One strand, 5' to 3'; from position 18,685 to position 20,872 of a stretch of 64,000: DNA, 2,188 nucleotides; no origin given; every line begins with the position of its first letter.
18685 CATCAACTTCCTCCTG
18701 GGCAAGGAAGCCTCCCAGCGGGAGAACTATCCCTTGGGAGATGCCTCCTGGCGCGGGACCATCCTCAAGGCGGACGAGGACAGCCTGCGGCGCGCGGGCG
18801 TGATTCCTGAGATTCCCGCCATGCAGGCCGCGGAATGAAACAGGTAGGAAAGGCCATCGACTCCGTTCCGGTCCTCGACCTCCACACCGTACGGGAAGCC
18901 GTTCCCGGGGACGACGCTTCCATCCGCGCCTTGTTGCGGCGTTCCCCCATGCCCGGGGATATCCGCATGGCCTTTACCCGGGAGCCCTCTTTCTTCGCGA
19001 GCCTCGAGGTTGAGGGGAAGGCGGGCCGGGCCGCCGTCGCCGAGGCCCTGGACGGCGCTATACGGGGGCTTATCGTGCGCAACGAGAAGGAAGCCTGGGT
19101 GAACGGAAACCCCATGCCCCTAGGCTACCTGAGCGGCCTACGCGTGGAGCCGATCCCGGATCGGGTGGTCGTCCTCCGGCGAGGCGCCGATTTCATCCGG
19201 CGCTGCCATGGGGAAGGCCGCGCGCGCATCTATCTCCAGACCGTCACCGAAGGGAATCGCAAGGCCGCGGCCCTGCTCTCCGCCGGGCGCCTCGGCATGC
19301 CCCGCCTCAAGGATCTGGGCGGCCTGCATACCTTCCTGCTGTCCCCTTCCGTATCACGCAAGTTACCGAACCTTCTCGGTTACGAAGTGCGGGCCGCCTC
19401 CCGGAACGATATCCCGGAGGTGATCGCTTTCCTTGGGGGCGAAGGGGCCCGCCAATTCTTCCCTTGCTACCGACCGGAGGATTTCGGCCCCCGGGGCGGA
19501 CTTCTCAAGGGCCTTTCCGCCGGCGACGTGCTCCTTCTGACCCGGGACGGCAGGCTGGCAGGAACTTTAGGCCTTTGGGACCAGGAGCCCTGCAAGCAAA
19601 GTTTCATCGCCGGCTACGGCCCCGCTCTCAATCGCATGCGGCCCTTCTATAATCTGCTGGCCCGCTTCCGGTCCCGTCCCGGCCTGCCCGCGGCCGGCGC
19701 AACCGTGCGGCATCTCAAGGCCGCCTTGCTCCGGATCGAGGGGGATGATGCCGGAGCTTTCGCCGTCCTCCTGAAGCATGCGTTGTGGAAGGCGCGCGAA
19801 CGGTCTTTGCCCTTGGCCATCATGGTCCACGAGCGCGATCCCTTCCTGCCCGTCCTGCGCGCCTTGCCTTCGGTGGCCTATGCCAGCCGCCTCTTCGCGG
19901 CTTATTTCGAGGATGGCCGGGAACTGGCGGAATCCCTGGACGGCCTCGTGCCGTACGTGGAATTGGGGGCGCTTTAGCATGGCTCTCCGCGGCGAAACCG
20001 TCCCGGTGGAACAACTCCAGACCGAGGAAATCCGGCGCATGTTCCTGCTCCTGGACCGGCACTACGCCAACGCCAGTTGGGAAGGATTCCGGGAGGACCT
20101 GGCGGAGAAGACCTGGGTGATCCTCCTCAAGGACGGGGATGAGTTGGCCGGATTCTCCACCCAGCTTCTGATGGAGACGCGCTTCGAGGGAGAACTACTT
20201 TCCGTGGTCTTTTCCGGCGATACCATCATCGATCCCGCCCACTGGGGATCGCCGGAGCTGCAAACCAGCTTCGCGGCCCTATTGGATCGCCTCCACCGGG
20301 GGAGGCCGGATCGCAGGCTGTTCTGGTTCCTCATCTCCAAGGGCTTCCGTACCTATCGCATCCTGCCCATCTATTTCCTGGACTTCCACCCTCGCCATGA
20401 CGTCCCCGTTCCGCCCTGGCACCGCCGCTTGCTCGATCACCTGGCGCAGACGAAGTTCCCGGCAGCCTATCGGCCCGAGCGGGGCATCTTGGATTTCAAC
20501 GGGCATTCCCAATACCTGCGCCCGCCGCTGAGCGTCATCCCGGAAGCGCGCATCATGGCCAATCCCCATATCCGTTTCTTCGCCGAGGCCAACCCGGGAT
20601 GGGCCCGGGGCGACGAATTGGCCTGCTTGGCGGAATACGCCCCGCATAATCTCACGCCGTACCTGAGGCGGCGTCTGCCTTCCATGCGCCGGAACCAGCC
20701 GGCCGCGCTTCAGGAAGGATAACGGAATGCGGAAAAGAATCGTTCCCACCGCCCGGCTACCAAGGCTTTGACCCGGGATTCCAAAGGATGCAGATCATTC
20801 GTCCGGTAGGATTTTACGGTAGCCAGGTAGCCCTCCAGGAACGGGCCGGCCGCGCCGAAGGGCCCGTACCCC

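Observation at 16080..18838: Tandem pair of cobalamin-dependent radical SAM paralogs inside the lipid cluster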

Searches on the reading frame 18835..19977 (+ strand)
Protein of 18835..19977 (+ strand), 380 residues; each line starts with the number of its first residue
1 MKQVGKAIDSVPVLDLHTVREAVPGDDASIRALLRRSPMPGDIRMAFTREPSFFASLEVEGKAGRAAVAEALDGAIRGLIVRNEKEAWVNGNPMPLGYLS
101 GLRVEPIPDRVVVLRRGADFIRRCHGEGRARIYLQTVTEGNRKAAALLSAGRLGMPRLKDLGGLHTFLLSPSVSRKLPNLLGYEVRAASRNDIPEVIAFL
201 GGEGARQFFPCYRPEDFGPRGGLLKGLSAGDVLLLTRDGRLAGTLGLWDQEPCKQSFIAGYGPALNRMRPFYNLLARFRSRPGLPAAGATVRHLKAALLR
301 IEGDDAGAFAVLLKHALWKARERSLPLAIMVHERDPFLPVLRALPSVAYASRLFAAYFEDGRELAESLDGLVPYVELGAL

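Call 10: search_protein_families(library=pfam, proteins=[window:18835-19977:+], max_evalue=0.001)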
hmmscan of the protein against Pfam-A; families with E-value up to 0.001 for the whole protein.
window:18835-19977:+ (380 aa): 0 families

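Call 17: search_protein_families(library=ncbifam, proteins=[window:18835-19977:+], max_evalue=0.001)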
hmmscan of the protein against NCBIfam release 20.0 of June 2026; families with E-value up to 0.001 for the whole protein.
window:18835-19977:+ (380 aa): 0 families

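Call 32: search_protein_families(library=pfam, proteins=[window:18835-19977:+], max_evalue=1)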
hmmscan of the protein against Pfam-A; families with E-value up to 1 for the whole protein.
window:18835-19977:+ (380 aa): 0 families

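Call 36: search_solved_structures(query=A2, max_evalue=10)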
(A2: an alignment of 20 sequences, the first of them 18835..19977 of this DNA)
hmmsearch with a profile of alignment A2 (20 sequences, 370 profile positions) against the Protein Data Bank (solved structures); distinct sequences matched with E-value up to 10: 12.
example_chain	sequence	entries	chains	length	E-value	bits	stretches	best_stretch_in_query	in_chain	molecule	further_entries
4f6a_A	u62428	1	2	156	0.027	16.4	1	40-137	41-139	BH1408 protein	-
4e0a_A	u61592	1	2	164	0.028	16.3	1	9-137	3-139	BH1408 protein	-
4mbu_A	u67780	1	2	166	0.19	13.6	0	172-234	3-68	Similar to N-acetyltransferase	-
6zay_A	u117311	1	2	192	0.22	13.4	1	234-275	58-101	Ras-related protein Rab-33B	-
1z06_A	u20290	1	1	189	0.23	13.3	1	234-275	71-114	Ras-related protein Rab-33B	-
2g77_B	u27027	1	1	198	0.26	13.1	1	235-275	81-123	Ras-related protein Rab-33B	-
3g8w_A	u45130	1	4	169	0.55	12.1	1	289-329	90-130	Lactococcal prophage ps3 protein 05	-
5noc_A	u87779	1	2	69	0.79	11.5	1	151-192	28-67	Stage 0 sporulation protein J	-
4j3g_A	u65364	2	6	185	0.94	11.3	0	168-234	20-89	GCN5-related N-acetyltransferase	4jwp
3f8k_A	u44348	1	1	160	1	11.2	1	169-251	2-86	Protein acetyltransferase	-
5hkf_A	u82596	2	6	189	1.6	10.5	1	16-49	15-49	Orotate phosphoribosyltransferase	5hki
5hkl_A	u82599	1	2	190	1.6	10.5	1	16-49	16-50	Orotate phosphoribosyltransferase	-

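Call 48: find_homologous_proteins(query=window:18835-19977:+)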
Query window:18835-19977:+ (380 aa): 74 proteins with E <= 0.001 among 8000 candidates.
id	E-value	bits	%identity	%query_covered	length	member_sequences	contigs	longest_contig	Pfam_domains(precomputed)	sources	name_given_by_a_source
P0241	1.1e-247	839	100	100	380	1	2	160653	-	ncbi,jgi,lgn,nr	ncbi:MAG: hypothetical protein JF616_08060 [Fibrobacteres bacterium]|nr:hypothetical protein [Fibrob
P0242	2.0e-205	700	86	100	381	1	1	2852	-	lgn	-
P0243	3.0e-202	690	85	99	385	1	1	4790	-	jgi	jgi:hypothetical protein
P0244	1.4e-128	447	58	96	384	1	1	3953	-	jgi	jgi:hypothetical protein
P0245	2.6e-127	443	57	96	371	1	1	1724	-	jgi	jgi:hypothetical protein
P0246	2.0e-79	286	42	94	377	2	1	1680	-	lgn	-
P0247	3.2e-74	269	42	93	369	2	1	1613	-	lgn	-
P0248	6.0e-72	261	45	94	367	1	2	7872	-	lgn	-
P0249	8.3e-69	251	39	93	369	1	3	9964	-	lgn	-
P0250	6.2e-66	241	38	98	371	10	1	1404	-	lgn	-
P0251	1.6e-65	240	38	92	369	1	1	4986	-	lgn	-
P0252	3.0e-64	236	39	95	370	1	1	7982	-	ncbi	-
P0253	6.6e-61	225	40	94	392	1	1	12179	-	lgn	-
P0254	1.3e-59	220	39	94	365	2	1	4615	-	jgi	jgi:hypothetical protein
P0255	2.6e-58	216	38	94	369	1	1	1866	-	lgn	-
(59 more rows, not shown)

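Call 58: predict_structure(alignment_id=A5)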
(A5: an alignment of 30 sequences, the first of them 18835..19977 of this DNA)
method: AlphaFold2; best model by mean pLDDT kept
length: 380 residues; sequences in the alignment: 30
mean_pLDDT: 92.9   pTM: 0.89
mean pLDDT of the five models: 92.9, 91.9, 91.4, 91.2, 90.8
residues with pLDDT >= 90: 326; 70-90: 39; 50-70: 7; < 50: 8
segments of 3 or more residues with pLDDT < 50: 1-3, 7-10
pLDDT, mean of each block of 10 residues (from residue 1): 48 75 97 93 91 93 95 95 96 96 91 94 95 93 86 91 97 94 96 97 89 95 95 98 97 93 94 94 93 97 97 98 97 98 95 96 96 92
secondary structure, 60 per line:
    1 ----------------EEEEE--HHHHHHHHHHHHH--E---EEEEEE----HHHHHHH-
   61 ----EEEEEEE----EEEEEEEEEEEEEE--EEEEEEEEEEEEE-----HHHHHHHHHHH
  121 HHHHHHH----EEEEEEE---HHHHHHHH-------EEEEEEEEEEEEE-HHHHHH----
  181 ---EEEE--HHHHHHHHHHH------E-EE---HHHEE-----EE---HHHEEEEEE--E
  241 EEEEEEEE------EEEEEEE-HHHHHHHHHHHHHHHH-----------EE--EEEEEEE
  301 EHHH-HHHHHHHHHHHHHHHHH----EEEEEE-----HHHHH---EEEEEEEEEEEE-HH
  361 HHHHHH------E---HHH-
elements in order: E17-21 H24-36 E43-48 H53-59 E65-71 E76-89 E92-104 H110-127 E132-138 H142-149 E157-169 H171-176 E184-187 H190-200 E232-237 E240-248 E255-261 H263-278 E294-301 H306-322 E327-332 H338-342 E346-357 H359-366

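Call 60: fold_search(model_id=the predicted structure, library=pdb)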
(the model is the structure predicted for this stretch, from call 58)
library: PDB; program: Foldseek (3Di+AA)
matches with E <= 10: 1119; with E <= 0.001: 313
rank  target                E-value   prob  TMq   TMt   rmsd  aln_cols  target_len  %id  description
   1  7q3a_A                9.4e-12  1.00  0.56  0.61   5.9       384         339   12  Crystal structure of MAB_4324 a tandem repeat GNAT from Mycobacterium abscessus (released 2022-05-04)
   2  6fz3_B                1.3e-11  1.00  0.54  0.55   5.8       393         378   12  Human N-myristoyltransferase (NMT1) with Myristoyl-CoA and inhibitor bound (released 2019-03-27)
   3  5o9s_B                1.4e-11  1.00  0.55  0.55   5.6       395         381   13  HsNMT1 in complex with CoA and Myristoylated-GKSNSKLK octapeptide (released 2018-06-27)
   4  6fz3_A                1.5e-11  1.00  0.55  0.55   5.7       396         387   12  Human N-myristoyltransferase (NMT1) with Myristoyl-CoA and inhibitor bound (released 2019-03-27)
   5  7owq_A                1.6e-11  1.00  0.56  0.54   5.3       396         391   13  HsNMT1 in complex with both MyrCoA and peptide N-Methylated-GNCFSKPR (released 2022-12-21)
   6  7q3a_B                2.1e-11  1.00  0.55  0.61   7.3       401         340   12  Crystal structure of MAB_4324 a tandem repeat GNAT from Mycobacterium abscessus (released 2022-05-04)
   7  6sk8_A                2.7e-11  1.00  0.54  0.53   5.9       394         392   12  DeltaC3 C-terminal truncation of HsNMT1 in complex with MyrCoA and GDCFSKPR substrates (released 2020-03-18)
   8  6ehj_B                3.4e-11  1.00  0.56  0.56   5.5       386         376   13  Human N-myristoyltransferase (NMT1) with Myristoyl-CoA and peptide bound (released 2019-03-27)
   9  5kga_A                3.7e-11  1.00  0.57  0.67   6.7       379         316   13  X-ray structure of a glucosamine N-Acetyltransferase from Clostridium acetobutylicum, mutant D287N, in complex with N- (released 2016-07-06)
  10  6may_C                3.7e-11  1.00  0.56  0.55   6.5       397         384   11  Crystal structure of N-myristoyl transferase (NMT) G386E mutant from Plasmodium vivax (released 2019-06-05)
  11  6pav_B                3.7e-11  1.00  0.55  0.55   5.6       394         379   12  Structure of Human NMT1 with products CoA and myristoyl-lysine peptide with acetylated N-terminus (released 2020-03-11)
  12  7owq_B                4.2e-11  1.00  0.53  0.52   5.8       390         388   13  HsNMT1 in complex with both MyrCoA and peptide N-Methylated-GNCFSKPR (released 2022-12-21)
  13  6tw5_CCC              4.4e-11  1.00  0.55  0.56   6.2       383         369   10  Plasmodium vivax N-myristoyltransferase with bound indazole inhibitor IMP-917 (released 2021-07-21)
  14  5uut_B                4.4e-11  1.00  0.55  0.55   5.7       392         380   13  N-myristoyltransferase 1 (NMT) bound to myristoyl-CoA (released 2018-01-17)
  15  6f56_A                4.7e-11  1.00  0.55  0.55   5.7       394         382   13  Mutant of Human N-myristoyltransferase with bound myristoyl-CoA (released 2019-03-20)
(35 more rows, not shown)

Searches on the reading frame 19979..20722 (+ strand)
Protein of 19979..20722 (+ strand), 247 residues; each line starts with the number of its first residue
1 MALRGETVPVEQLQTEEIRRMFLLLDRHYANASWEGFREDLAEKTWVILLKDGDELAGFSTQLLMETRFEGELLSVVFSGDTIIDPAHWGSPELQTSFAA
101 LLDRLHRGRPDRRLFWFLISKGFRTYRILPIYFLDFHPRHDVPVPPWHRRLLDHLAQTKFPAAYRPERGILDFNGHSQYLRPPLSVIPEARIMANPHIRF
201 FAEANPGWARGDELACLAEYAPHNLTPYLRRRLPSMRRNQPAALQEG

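Call 17: search_protein_families(library=ncbifam, proteins=[window:19979-20722:+], max_evalue=0.001)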
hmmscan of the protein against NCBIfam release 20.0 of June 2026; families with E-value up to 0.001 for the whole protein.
window:19979-20722:+ (247 aa): 0 families

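Call 32: search_protein_families(library=pfam, proteins=[window:19979-20722:+], max_evalue=1)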
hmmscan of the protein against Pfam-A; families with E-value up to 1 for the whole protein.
window:19979-20722:+ (247 aa): 0 families

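Call 37: search_solved_structures(query=A3, max_evalue=10)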
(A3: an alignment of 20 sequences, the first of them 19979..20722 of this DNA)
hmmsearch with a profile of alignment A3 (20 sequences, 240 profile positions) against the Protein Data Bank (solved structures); distinct sequences matched with E-value up to 10: 7.
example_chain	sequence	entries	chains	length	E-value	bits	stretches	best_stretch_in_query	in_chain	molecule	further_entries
2vpn_A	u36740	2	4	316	0.17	14.4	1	145-209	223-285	PERIPLASMIC SUBSTRATE BINDING PROTEIN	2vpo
3gyy_A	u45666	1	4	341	0.19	14.2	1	145-209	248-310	Periplasmic substrate binding protein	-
6vou_A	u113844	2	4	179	0.23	13.9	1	4-90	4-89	Aminoglycoside 2'-N-acetyltransferase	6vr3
6vta_A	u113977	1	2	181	0.24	13.9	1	4-90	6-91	Aminoglycoside 2'-N-acetyltransferase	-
5us1_A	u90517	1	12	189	0.25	13.8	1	4-90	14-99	Aminoglycoside 2'-N-acetyltransferase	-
6vr2_A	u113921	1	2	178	0.28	13.7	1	5-90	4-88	Aminoglycoside 2'-N-acetyltransferase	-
7jzs_A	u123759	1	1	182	0.38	13.2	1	7-90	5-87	Aminoglycoside 2'-N-acetyltransferase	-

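Call 45: find_homologous_proteins(query=window:19979-20722:+)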
Query window:19979-20722:+ (247 aa): 880 proteins with E <= 0.001 among 1786 candidates; the best 120 are listed.
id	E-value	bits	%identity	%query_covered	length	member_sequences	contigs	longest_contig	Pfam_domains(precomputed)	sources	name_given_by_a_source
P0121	8.3e-167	571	100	100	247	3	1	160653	-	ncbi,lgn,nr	ncbi:MAG: hypothetical protein JF616_08065 [Fibrobacteres bacterium]|nr:hypothetical protein [Fibrob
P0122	3.4e-134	464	79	100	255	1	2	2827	-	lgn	-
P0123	5.1e-109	382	67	100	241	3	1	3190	-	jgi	jgi:hypothetical protein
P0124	2.5e-104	366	67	96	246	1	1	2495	-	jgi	jgi:hypothetical protein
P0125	4.6e-104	365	66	97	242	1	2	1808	-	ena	-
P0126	5.3e-100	352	63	98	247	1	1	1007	-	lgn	-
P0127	1.8e-94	334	59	96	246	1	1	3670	-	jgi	jgi:hypothetical protein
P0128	1.3e-93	331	62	100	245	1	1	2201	-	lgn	-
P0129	2.8e-85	304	59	94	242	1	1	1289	-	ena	-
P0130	4.2e-79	284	56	100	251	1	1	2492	-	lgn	-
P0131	2.6e-68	248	52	94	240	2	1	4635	-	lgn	-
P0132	1.1e-67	246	49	96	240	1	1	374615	-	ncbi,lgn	-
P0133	1.2e-64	236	48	97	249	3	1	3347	-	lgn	-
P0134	1.1e-61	226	47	93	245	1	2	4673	-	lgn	-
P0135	2.1e-61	226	46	94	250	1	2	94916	-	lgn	-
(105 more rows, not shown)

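Call 55: predict_structure(alignment_id=A4)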
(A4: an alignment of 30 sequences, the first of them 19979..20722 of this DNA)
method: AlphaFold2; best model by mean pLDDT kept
length: 247 residues; sequences in the alignment: 30
mean_pLDDT: 94.4   pTM: 0.90
mean pLDDT of the five models: 94.4, 94.3, 93.9, 93.3, 93.2
residues with pLDDT >= 90: 226; 70-90: 13; 50-70: 7; < 50: 1
segments of 3 or more residues with pLDDT < 50: none
pLDDT, mean of each block of 10 residues (from residue 1): 92 98 97 97 98 96 98 97 92 92 95 97 94 97 98 98 97 94 93 96 96 98 96 85 58
secondary structure, 60 per line:
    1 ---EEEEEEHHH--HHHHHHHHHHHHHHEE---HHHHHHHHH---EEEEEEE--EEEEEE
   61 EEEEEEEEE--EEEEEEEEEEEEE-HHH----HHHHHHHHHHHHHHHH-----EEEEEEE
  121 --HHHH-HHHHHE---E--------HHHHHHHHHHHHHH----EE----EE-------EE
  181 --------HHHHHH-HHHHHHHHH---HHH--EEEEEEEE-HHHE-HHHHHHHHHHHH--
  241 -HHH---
elements in order: E4-9 H15-28 H34-42 E46-52 E55-69 E72-84 H93-108 E114-120 H123-126 H128-132 H146-159 H189-194 H196-204 E213-220 H227-238

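Call 57: fold_search(model_id=the predicted structure, library=pdb)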
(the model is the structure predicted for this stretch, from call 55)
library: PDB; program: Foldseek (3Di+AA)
matches with E <= 10: 1211; with E <= 0.001: 147
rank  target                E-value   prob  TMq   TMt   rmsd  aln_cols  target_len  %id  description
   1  5us1_B                4.4e-06  1.00  0.39  0.53   3.0       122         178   12  Crystal structure of aminoglycoside acetyltransferase AAC(2')-Ia in complex with N2'-acetylgentamicin C1A and coenzyme (released 2017-03-15)
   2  4my3_A                4.4e-06  1.00  0.40  0.27  14.6       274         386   10  Crystal Structure of GCN5-related N-acetyltransferase from Kribbella flavida (released 2013-10-09)
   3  6vta_B                4.9e-06  1.00  0.38  0.51   3.9       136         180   14  Aminoglycoside N-2'-Acetyltransferase-Ia [AAC(2')-Ia] in complex with amikacin and acetyl-CoA (released 2021-06-02)
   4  5us1_J                5.8e-06  1.00  0.40  0.53   3.4       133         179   14  Crystal structure of aminoglycoside acetyltransferase AAC(2')-Ia in complex with N2'-acetylgentamicin C1A and coenzyme (released 2017-03-15)
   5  2hv2_A                5.8e-06  1.00  0.42  0.28   3.5       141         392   16  Crystal Structure of Conserved Protein of Unknown Function from Enterococcus faecalis V583 at 2.4 A Resolution, Probab (released 2006-08-29)
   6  2hv2_C                5.8e-06  1.00  0.38  0.25   3.4       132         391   17  Crystal Structure of Conserved Protein of Unknown Function from Enterococcus faecalis V583 at 2.4 A Resolution, Probab (released 2006-08-29)
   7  2hv2_F                9.8e-06  1.00  0.41  0.27  10.0       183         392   15  Crystal Structure of Conserved Protein of Unknown Function from Enterococcus faecalis V583 at 2.4 A Resolution, Probab (released 2006-08-29)
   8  7jzs                  1.1e-05  1.00  0.37  0.48   3.7       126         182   13  Aminoglycoside N-2'-Acetyltransferase-Ia [AAC(2')-Ia] in complex with CoA (released 2021-06-02)
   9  6vta_A                1.2e-05  1.00  0.39  0.52   3.7       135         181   12  Aminoglycoside N-2'-Acetyltransferase-Ia [AAC(2')-Ia] in complex with amikacin and acetyl-CoA (released 2021-06-02)
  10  2hv2_B                1.2e-05  1.00  0.39  0.26   4.5       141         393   16  Crystal Structure of Conserved Protein of Unknown Function from Enterococcus faecalis V583 at 2.4 A Resolution, Probab (released 2006-08-29)
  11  2hv2_D                1.3e-05  1.00  0.40  0.26   2.8       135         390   16  Crystal Structure of Conserved Protein of Unknown Function from Enterococcus faecalis V583 at 2.4 A Resolution, Probab (released 2006-08-29)
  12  5us1_F                1.5e-05  1.00  0.40  0.53   3.4       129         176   12  Crystal structure of aminoglycoside acetyltransferase AAC(2')-Ia in complex with N2'-acetylgentamicin C1A and coenzyme (released 2017-03-15)
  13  5us1_A                1.6e-05  1.00  0.41  0.52   3.1       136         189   14  Crystal structure of aminoglycoside acetyltransferase AAC(2')-Ia in complex with N2'-acetylgentamicin C1A and coenzyme (released 2017-03-15)
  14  5us1_E                1.6e-05  1.00  0.38  0.49   3.7       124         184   13  Crystal structure of aminoglycoside acetyltransferase AAC(2')-Ia in complex with N2'-acetylgentamicin C1A and coenzyme (released 2017-03-15)
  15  6vr3_B                1.6e-05  1.00  0.39  0.53   3.6       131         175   14  Aminoglycoside N-2'-Acetyltransferase-Ia [AAC(2')-Ia] in complex with acetylated-netilmicin and CoA (released 2021-06-02)
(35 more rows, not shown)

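Call 80: search_protein_representatives(alignment_id=A4)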
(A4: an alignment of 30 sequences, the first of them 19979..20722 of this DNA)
Query: 30 sequences, 245 profile positions. Proteins with E-value up to 0.001 (for the whole library): 2419; up to 1e-10: 1739; up to 1e-30: 914. The best 150 are listed.
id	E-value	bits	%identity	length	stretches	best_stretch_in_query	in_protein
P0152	4.6e-93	327.4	-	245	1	2-240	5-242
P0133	8.4e-91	320.0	-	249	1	2-240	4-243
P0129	1.3e-88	312.9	-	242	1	1-236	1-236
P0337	3.2e-88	311.5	-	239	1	1-234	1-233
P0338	3.4e-88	311.5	-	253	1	1-237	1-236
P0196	4.0e-88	311.2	-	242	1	1-238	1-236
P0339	1.4e-87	309.4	-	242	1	1-237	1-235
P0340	2.2e-87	308.8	-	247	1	4-237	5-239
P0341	1.6e-86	306.0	-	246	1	2-235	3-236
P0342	5.1e-85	301.0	-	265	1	3-236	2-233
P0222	5.7e-85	300.9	-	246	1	2-238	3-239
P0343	8.7e-85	300.3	-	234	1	1-231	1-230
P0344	4.9e-84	297.8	-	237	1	1-233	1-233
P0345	9.8e-84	296.8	-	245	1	1-239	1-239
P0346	1.2e-83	296.5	-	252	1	4-238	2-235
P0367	1.7e-78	279.7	-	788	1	3-237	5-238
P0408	7.9e-75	267.7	-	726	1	4-239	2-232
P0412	2.6e-74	266.0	-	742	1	2-238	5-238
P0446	2.6e-72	259.5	-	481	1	2-235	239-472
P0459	1.1e-71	257.4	-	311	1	2-239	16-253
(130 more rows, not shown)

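Call 81: search_protein_families(library=pfam, proteins=[P0367, P0408, P0412, P0446, P0459], max_evalue=0.001)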
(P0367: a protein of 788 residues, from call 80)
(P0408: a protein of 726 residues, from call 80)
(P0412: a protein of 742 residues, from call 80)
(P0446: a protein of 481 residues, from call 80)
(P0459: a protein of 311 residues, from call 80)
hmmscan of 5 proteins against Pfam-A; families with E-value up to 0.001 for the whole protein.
P0367 (788 aa): 2 families
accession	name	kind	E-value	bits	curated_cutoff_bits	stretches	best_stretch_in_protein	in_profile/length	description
PF03321.19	GH3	-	2.6e-36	125.9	23.6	1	280-569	3-301/304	GH3 family N-terminal domain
PF23571.1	GH3_M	-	4.6e-13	49.5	23.6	1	598-662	4-75/75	GH3 family central domain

P0408 (726 aa): 2 families
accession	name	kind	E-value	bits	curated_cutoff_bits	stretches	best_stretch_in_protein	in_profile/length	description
PF03321.19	GH3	-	3e-36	125.6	23.6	1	253-467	5-218/304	GH3 family N-terminal domain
PF23571.1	GH3_M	-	8e-17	61.5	23.6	1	526-590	3-75/75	GH3 family central domain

P0412 (742 aa): 3 families
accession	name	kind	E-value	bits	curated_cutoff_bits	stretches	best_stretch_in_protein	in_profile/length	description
PF03321.19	GH3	-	2.5e-37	129.2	23.6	1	283-486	7-210/304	GH3 family N-terminal domain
PF23571.1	GH3_M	-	6.9e-16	58.5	23.6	1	549-614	3-75/75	GH3 family central domain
PF23572.1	GH3_C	-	5.2e-09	37.2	23.6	1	642-726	21-114/119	GH3 family C-terminal domain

P0446 (481 aa): 2 families
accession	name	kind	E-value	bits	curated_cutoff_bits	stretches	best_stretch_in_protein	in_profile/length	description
PF13621.12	Cupin_8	-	1e-24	88.3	27.4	1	11-213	13-247/252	Cupin-like domain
PF08007.18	JmjC_2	-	5e-10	39.4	22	1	112-207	28-114/127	JmjC domain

P0459 (311 aa): 0 families
